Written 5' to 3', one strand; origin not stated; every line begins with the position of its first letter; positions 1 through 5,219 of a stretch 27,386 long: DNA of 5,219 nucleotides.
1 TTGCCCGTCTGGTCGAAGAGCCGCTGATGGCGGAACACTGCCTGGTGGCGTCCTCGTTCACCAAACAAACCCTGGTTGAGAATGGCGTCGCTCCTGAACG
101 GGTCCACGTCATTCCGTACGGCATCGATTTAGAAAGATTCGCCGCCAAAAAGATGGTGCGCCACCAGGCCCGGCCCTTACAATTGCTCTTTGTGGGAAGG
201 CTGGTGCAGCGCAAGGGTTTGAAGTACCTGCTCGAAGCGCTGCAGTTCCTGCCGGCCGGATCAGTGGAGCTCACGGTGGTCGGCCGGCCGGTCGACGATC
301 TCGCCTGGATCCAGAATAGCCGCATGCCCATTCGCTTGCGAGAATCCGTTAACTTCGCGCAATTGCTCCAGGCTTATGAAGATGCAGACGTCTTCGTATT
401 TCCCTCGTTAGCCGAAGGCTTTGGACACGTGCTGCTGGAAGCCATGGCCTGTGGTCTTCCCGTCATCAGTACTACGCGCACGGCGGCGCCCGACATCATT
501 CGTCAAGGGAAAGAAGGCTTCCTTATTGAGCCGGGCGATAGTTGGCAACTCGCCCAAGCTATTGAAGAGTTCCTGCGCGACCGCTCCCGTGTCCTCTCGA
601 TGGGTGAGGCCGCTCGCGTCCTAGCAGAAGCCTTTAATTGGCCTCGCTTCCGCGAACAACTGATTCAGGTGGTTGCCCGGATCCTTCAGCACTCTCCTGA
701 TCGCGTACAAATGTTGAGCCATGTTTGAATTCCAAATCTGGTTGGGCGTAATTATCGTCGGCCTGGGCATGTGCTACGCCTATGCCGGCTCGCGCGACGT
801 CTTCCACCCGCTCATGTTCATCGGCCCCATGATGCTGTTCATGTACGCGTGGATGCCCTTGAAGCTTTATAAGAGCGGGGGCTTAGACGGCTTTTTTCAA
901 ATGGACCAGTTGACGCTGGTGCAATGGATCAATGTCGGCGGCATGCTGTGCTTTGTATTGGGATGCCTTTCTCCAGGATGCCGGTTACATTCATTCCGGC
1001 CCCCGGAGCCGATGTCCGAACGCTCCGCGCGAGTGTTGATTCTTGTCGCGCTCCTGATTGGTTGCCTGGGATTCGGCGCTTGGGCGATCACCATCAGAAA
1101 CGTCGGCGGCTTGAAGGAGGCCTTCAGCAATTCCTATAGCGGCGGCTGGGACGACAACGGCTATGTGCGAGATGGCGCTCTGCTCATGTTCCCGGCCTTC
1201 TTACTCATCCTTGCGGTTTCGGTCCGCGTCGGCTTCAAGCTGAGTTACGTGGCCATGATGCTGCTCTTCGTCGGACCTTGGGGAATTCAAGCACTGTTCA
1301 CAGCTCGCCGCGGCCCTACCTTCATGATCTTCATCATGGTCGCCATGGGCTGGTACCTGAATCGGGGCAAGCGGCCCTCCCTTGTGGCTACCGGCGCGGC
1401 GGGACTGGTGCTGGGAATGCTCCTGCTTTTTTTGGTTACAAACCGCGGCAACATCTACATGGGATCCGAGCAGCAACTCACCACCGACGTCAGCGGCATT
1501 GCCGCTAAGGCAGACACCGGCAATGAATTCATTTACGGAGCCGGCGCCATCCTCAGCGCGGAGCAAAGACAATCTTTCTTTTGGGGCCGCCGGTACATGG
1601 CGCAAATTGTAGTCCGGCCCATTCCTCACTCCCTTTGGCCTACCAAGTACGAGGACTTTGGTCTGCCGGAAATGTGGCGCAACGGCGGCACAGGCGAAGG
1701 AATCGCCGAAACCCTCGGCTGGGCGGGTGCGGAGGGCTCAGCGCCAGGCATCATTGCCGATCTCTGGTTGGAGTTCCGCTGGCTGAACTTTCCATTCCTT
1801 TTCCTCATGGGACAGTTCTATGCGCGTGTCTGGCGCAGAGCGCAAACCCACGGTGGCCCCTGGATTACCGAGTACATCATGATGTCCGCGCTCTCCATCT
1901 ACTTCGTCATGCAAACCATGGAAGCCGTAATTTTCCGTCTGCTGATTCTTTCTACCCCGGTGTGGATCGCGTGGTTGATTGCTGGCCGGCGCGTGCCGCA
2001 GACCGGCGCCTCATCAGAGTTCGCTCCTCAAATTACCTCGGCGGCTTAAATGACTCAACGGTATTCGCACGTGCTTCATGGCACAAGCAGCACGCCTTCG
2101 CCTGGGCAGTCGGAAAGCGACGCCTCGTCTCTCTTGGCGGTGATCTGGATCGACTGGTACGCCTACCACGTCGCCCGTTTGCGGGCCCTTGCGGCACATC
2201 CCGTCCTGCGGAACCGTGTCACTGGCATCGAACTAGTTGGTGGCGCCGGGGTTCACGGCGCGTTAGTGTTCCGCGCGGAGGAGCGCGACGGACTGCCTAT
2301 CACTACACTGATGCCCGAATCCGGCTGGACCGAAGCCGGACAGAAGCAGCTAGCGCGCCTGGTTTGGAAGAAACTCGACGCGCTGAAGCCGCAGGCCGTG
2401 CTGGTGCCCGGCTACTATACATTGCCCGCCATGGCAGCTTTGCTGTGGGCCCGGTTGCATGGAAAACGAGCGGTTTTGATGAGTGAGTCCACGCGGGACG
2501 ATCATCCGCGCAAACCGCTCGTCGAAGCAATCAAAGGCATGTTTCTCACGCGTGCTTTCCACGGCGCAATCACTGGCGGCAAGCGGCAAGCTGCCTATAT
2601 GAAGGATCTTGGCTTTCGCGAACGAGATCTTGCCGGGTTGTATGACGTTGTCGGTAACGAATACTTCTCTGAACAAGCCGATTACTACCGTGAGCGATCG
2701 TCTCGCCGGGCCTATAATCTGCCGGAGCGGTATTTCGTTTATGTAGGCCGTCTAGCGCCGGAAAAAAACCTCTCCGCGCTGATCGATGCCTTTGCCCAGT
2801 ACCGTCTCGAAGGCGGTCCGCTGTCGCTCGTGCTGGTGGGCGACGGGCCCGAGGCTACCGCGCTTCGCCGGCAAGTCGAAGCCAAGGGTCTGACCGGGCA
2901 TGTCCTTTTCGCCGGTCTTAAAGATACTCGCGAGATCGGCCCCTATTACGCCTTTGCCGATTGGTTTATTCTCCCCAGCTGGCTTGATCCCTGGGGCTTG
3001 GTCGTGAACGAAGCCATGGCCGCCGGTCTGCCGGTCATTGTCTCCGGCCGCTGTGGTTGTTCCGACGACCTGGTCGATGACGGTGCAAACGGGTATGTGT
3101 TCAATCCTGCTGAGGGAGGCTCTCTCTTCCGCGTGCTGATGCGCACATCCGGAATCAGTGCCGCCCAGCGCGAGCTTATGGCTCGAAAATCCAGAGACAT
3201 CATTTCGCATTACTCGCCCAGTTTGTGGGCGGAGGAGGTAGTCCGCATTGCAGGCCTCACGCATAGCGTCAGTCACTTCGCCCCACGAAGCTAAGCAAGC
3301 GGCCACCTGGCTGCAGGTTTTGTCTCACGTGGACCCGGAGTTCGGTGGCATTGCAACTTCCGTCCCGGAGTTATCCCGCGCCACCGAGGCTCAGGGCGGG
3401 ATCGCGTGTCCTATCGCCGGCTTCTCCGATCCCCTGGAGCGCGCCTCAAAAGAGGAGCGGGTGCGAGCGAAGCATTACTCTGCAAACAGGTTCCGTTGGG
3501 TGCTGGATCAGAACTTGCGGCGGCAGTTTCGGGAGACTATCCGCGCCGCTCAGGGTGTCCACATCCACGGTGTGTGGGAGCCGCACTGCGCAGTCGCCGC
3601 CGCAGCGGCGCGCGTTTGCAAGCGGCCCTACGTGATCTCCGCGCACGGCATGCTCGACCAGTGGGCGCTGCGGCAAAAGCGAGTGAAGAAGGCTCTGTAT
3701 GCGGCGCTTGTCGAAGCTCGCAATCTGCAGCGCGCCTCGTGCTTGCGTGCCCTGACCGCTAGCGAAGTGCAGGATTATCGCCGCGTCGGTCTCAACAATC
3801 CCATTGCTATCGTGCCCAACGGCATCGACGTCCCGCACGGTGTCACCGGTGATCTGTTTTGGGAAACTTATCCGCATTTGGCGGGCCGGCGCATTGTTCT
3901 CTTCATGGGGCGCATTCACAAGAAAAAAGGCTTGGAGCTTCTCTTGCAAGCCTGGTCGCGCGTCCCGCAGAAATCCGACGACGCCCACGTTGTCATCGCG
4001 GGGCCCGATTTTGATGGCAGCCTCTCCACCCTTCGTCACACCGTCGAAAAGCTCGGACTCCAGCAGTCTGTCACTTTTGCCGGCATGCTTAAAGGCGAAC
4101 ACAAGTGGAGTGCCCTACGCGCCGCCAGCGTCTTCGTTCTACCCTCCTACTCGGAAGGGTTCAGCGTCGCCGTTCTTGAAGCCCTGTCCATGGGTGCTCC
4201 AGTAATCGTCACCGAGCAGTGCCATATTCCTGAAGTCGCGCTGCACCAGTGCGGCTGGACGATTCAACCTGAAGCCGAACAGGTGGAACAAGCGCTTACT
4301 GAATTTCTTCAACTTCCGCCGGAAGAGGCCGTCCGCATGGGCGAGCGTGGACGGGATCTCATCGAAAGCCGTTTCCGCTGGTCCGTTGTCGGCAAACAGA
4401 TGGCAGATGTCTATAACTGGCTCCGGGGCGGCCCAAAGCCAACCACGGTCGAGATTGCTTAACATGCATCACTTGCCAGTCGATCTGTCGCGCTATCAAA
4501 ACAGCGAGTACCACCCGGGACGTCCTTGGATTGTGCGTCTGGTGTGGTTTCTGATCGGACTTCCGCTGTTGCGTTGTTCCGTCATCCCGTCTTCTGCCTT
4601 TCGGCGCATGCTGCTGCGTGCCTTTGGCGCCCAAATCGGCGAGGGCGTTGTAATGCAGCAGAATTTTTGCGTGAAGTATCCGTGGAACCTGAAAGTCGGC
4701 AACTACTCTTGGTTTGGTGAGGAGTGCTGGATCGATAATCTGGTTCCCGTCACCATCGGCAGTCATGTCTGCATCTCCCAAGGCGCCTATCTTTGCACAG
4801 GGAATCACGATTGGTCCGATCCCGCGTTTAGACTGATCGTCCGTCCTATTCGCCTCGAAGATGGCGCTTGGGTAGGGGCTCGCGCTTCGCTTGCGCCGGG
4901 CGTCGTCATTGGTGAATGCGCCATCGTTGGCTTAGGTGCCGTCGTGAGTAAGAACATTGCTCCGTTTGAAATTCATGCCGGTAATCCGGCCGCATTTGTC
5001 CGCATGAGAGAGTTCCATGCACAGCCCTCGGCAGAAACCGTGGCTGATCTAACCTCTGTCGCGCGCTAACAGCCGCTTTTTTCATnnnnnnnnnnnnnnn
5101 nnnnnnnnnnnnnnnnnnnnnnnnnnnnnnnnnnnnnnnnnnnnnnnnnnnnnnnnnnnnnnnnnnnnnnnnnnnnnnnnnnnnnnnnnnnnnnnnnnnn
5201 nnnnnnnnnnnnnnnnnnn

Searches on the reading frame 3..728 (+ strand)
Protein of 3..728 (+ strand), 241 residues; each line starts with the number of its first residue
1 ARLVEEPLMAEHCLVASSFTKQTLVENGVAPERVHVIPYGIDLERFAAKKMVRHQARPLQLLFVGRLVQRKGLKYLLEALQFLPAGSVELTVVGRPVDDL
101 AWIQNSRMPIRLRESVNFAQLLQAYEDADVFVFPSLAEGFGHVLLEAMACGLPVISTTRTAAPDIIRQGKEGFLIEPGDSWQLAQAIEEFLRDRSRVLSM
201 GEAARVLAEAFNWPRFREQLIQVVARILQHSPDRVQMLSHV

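Call 4: search_protein_families(library=pfam, proteins=[window:3-728:+], max_evalue=0.01)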
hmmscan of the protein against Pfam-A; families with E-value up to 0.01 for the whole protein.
window:3-728:+ (241 aa): 6 families
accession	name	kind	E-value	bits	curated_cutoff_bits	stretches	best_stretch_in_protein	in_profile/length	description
PF00534.26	Glycos_transf_1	-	1.6e-33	116.1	26.4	1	53-205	10-170/172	Glycosyl transferases group 1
PF13692.12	Glyco_trans_1_4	-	2.6e-33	115.7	27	1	60-193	3-142/142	Glycosyl transferases group 1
PF20706.3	GT4-conflict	-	5.6e-15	55.7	26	1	24-215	164-380/385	Family 4 Glycosyltransferase in conflict systems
PF13524.12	Glyco_trans_1_2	-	1.1e-08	35.6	25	1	76-209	5-132/144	Glycosyl transferase-like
PF13439.12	Glyco_transf_4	-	5.5e-08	33.5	28.5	1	10-45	134-170/170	Glycosyltransferase Family 4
PF13579.12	Glyco_trans_4_4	-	7.1e-07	30.1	29.7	0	89-215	34-149/158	Glycosyl transferase 4-like domain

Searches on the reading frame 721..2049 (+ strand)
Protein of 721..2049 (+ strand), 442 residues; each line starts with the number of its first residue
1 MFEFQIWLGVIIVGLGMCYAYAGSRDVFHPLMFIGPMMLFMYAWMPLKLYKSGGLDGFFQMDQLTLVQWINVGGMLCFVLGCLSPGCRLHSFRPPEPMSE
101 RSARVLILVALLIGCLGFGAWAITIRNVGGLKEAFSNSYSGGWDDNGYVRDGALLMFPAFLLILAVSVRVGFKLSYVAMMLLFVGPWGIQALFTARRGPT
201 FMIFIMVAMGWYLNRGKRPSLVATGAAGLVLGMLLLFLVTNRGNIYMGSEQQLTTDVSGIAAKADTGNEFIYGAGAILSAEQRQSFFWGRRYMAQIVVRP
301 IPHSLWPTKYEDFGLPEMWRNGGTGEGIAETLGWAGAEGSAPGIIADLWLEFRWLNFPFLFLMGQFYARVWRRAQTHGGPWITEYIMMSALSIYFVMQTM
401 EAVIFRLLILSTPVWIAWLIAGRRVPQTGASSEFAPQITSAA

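Call 4: search_protein_families(library=pfam, proteins=[window:721-2049:+], max_evalue=0.01)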
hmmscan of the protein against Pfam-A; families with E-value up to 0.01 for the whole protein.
window:721-2049:+ (442 aa): 0 families

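Call 44: search_protein_families(library=ncbifam, proteins=[window:721-2049:+], max_evalue=0.001)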
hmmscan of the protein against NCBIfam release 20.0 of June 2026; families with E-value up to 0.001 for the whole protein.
window:721-2049:+ (442 aa): 1 family
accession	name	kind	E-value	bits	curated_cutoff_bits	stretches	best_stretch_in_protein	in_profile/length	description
TIGR04370.1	glyco_rpt_poly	subfamily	4.9e-07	29.1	40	1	23-249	4-239/396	oligosaccharide repeat unit polymerase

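Call 74: search_protein_families(library=pfam, proteins=[window:721-2049:+], max_evalue=0.01)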
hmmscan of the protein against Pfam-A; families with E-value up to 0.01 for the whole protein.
window:721-2049:+ (442 aa): 0 families

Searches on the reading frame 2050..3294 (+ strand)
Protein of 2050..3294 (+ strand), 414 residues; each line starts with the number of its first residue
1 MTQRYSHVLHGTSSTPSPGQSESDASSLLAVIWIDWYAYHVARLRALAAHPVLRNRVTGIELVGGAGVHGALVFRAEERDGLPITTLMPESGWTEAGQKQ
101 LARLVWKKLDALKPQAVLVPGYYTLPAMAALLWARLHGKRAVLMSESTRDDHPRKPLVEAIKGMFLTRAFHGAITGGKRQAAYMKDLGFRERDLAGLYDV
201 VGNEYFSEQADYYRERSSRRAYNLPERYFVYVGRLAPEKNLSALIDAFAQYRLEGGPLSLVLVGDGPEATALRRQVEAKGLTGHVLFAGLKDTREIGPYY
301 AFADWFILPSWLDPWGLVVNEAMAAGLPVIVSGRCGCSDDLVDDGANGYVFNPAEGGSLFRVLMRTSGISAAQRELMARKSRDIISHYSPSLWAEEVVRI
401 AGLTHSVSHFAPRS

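Call 4: search_protein_families(library=pfam, proteins=[window:2050-3294:+], max_evalue=0.01)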
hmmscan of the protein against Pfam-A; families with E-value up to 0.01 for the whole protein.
window:2050-3294:+ (414 aa): 3 families
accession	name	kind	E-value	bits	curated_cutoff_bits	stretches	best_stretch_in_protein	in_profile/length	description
PF00534.26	Glycos_transf_1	-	3.1e-29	102.2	26.4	1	224-354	13-143/172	Glycosyl transferases group 1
PF13692.12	Glyco_trans_1_4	-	3.4e-26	92.6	27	1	227-355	2-128/142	Glycosyl transferases group 1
PF20706.3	GT4-conflict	-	3.5e-09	36.5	26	1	229-388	200-358/385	Family 4 Glycosyltransferase in conflict systems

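Call 44: search_protein_families(library=ncbifam, proteins=[window:2050-3294:+], max_evalue=0.001)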
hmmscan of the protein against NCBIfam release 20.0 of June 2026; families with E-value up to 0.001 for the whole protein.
window:2050-3294:+ (414 aa): 35 families (the best 25 are shown)
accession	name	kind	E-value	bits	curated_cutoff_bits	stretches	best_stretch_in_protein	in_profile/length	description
TIGR03088.1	stp2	hypoth_equivalog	3.3e-20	72.5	409.05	1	106-385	74-353/374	TIGR03088 family PEP-CTERM/XrtA system glycosyltransferase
TIGR03999.1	thiol_BshA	equivalog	1.3e-19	70.4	273.7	1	206-353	175-322/375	N-acetyl-alpha-D-glucosaminyl L-malate synthase BshA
NF041876.1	EPS_EpsE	equivalog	2.7e-19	69.7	400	1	229-395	217-387/389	exopolysaccharide biosynthesis GT4 family glycosyltransferase EpsE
NF049988.1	MGlcDAGSynMgs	equivalog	1.1e-18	67.8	400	1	230-397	217-380/398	alpha-monoglucosyldiacylglycerol synthase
NF012028.0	PRK15484.1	subfamily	3.4e-16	59.3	618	1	199-389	164-363/380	lipopolysaccharide N-acetylglucosaminyltransferase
TIGR04157.1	glyco_rSAM_CFB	subfamily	8.2e-16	58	400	1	212-351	211-348/406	TIGR04157 family glycosyltransferase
NF047684.1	TeichurnBiosyTuaC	equivalog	3.5e-14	52.5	550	1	212-388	203-373/391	teichuronic acid biosynthesis protein TuaC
TIGR04063.1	stp3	hypoth_equivalog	3.7e-14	52.4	442.05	1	229-386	216-376/397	TIGR04063 family PEP-CTERM/XrtA system glycosyltransferase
TIGR04047.1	MSMEG_0565_glyc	hypoth_equivalog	2e-13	50.2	259.85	1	203-389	170-359/373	MSMEG_0565 family glycosyltransferase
NF038295.1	EPS_HpsP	equivalog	1e-12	47.8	550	1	216-365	195-348/388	hormogonium polysaccharide biosynthesis glycosyltransferase HpsP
NF041879.1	EPS_EpsH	equivalog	3.7e-12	45.7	800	1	221-339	233-349/431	exopolysaccharide biosynthesis glycosyltransferase EpsH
NF007396.0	PRK09922.1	equivalog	4.4e-11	42.2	385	1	227-359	183-316/361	lipopolysaccharide 1,6-galactosyltransferase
NF053787.1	GlcN_PG_synth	equivalog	4.7e-11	42.1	480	1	220-385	189-339/361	N-acetylglucosaminyl phosphatidylglycerol synthase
NF041010.1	glycosy_Agl16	equivalog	3.4e-10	39.3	575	1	224-353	172-304/352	glycosylation protein Agl16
TIGR02149.1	glgA_Coryne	subfamily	6e-10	38.8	302.4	1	203-355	180-335/391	glycogen synthase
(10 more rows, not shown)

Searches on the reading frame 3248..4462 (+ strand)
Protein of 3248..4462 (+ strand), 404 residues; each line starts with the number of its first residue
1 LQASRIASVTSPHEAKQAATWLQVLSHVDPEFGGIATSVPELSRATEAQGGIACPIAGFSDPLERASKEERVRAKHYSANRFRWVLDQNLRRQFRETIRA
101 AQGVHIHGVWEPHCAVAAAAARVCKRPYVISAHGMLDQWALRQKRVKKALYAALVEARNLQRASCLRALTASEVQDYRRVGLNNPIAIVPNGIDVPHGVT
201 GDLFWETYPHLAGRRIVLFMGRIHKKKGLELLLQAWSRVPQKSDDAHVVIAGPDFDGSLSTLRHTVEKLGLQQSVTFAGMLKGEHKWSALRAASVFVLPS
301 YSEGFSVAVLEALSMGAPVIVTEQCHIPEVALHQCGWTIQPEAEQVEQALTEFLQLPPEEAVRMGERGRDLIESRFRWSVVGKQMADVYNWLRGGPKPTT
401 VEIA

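Call 4: search_protein_families(library=pfam, proteins=[window:3248-4462:+], max_evalue=0.01)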
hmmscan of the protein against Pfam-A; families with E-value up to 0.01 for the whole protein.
window:3248-4462:+ (404 aa): 6 families
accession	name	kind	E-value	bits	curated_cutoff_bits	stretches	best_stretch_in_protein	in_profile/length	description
PF00534.26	Glycos_transf_1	-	5.2e-33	114.4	26.4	1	213-369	14-170/172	Glycosyl transferases group 1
PF13692.12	Glyco_trans_1_4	-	2.4e-29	102.9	27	1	215-354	2-140/142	Glycosyl transferases group 1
PF13579.12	Glyco_trans_4_4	-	8.1e-16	59.2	29.7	1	33-192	1-158/158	Glycosyl transferase 4-like domain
PF13439.12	Glyco_transf_4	-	5.6e-14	53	28.5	1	32-195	1-168/170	Glycosyltransferase Family 4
PF20706.3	GT4-conflict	-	5.7e-11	42.5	26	1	211-325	194-314/385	Family 4 Glycosyltransferase in conflict systems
PF13524.12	Glyco_trans_1_2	-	2.9e-05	24.5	25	1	231-384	4-141/144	Glycosyl transferase-like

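Call 44: search_protein_families(library=ncbifam, proteins=[window:3248-4462:+], max_evalue=0.001)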
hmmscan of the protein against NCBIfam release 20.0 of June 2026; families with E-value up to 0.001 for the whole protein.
window:3248-4462:+ (404 aa): 34 families (the best 25 are shown)
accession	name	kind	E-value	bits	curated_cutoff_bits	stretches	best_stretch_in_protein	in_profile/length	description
NF038295.1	EPS_HpsP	equivalog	1.1e-56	192.5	550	1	80-390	71-385/388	hormogonium polysaccharide biosynthesis glycosyltransferase HpsP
NF046085.1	XrtY_assoc_Gly1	equivalog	2.8e-37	128.5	400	1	84-390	82-382/387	XrtY-associated glycosyltransferase XYAG1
NF041876.1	EPS_EpsE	equivalog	1.3e-29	103.7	400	1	90-379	101-383/389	exopolysaccharide biosynthesis GT4 family glycosyltransferase EpsE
TIGR04047.1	MSMEG_0565_glyc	hypoth_equivalog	7.2e-21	74.7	259.85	1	185-390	160-372/373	MSMEG_0565 family glycosyltransferase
TIGR02149.1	glgA_Coryne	subfamily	2.9e-20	72.7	302.4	1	98-390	81-388/391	glycogen synthase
TIGR04157.1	glyco_rSAM_CFB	subfamily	2.2e-19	69.8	400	1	186-389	195-406/406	TIGR04157 family glycosyltransferase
TIGR03088.1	stp2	hypoth_equivalog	1.8e-18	66.7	409.05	1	216-390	196-371/374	TIGR03088 family PEP-CTERM/XrtA system glycosyltransferase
TIGR03449.1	mycothiol_MshA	equivalog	3.5e-18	65.7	462.5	1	119-390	119-401/406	D-inositol-3-phosphate glycosyltransferase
NF047684.1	TeichurnBiosyTuaC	equivalog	5e-17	61.9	550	1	112-354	119-352/391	teichuronic acid biosynthesis protein TuaC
NF041010.1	glycosy_Agl16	equivalog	2.5e-14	52.9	575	1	156-390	127-349/352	glycosylation protein Agl16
TIGR03999.1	thiol_BshA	equivalog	4.7e-14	52.1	273.7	1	177-390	160-371/375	N-acetyl-alpha-D-glucosaminyl L-malate synthase BshA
NF053787.1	GlcN_PG_synth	equivalog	7.2e-14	51.4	480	1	214-392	197-359/361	N-acetylglucosaminyl phosphatidylglycerol synthase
NF012028.0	PRK15484.1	subfamily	7.1e-13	48.4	618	1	183-391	160-378/380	lipopolysaccharide N-acetylglucosaminyltransferase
TIGR04005.1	wcaL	equivalog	1.3e-12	47.3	537.6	1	219-389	227-403/406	colanic acid biosynthesis glycosyltransferase WcaL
NF041879.1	EPS_EpsH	equivalog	8.8e-12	44.4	800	1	217-394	240-418/431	exopolysaccharide biosynthesis glycosyltransferase EpsH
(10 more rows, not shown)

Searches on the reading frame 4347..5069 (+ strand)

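Call 4: search_protein_families(library=pfam, proteins=[window:4347-5069:+], max_evalue=0.01)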
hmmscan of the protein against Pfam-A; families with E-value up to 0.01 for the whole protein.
window:4347-5069:+ (240 aa): 2 families
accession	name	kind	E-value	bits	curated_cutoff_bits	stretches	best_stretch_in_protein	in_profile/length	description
PF00132.30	Hexapep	-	5.4e-09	35.8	27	1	168-201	2-35/36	Bacterial transferase hexapeptide (six repeats)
PF14602.12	Hexapep_2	-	0.0014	18.8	27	1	167-201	1-33/34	Hexapeptide repeat of succinyl-transferase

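Call 44: search_protein_families(library=ncbifam, proteins=[window:4347-5069:+], max_evalue=0.001)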
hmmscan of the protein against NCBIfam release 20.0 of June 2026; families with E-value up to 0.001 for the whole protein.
window:4347-5069:+ (240 aa): 26 families (the best 25 are shown)
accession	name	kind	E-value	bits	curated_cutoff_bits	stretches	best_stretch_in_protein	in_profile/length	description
NF007797.0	PRK10502.1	subfamily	8.4e-66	221.1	192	1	45-222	3-180/183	WcaF family extracellular polysaccharide biosynthesis acetyltransferase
NF038307.1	EPS_acetyl_HpsU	equivalog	5.6e-46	156.4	305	1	45-216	2-173/178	hormogonium polysaccharide biosynthesis acetyltransferase HpsU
TIGR04008.1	WcaF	equivalog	4.1e-34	118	326.3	1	66-221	23-178/180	colanic acid biosynthesis acetyltransferase WcaF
NF007499.0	PRK10092.1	equivalog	7.2e-17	61.8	314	1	84-219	44-181/183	maltose O-acetyltransferase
TIGR03570.1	NeuD_NnaD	subfamily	6.4e-13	48.8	160.8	1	168-215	154-201/202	NeuD/PglB/VioB family sugar acetyltransferase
TIGR03308.1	phn_thr-fam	hypoth_equivalog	6.2e-12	45.8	201.65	1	171-233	112-172/204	phosphonate metabolim protein, transferase hexapeptide repeat family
NF007076.0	PRK09527.1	equivalog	1.7e-11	43.9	347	1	86-219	47-183/203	galactoside O-acetyltransferase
NF000311.1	Vat_ABCDEFH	equivalog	5.2e-11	42.5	300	1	172-221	115-164/201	Vat family streptogramin A O-acetyltransferase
NF007240.0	PRK09677.1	equivalog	1.5e-10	40.8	243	1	135-223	86-186/192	putative lipopolysaccharide biosynthesis O-acetyl transferase WbbJ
NF000101.1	stregram_VatA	exception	2.4e-10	40.4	450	1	168-221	119-172/219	streptogramin A O-acetyltransferase Vat(A)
NF033468.1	stregram_VatI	exception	4.7e-10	39.6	415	1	173-221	118-166/208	streptogramin A O-acetyltransferase Vat(I)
NF058585.1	HptprglPActTf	PfamEq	2.4e-09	37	300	1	104-225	45-164/172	heptaprenylglyceryl phosphate O-acetyltransferase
NF000490.1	chloram_CatB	equivalog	3.3e-09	36.4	350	1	173-221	116-164/210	type B chloramphenicol O-acetyltransferase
TIGR03532.1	DapD_Ac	equivalog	1e-08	35.1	231.75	1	94-234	92-227/231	2,3,4,5-tetrahydropyridine-2,6-dicarboxylate N-acetyltransferase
NF000097.1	stregram_VatC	exception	3.5e-08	33.6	425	1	172-222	123-173/212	streptogramin A O-acetyltransferase Vat(C)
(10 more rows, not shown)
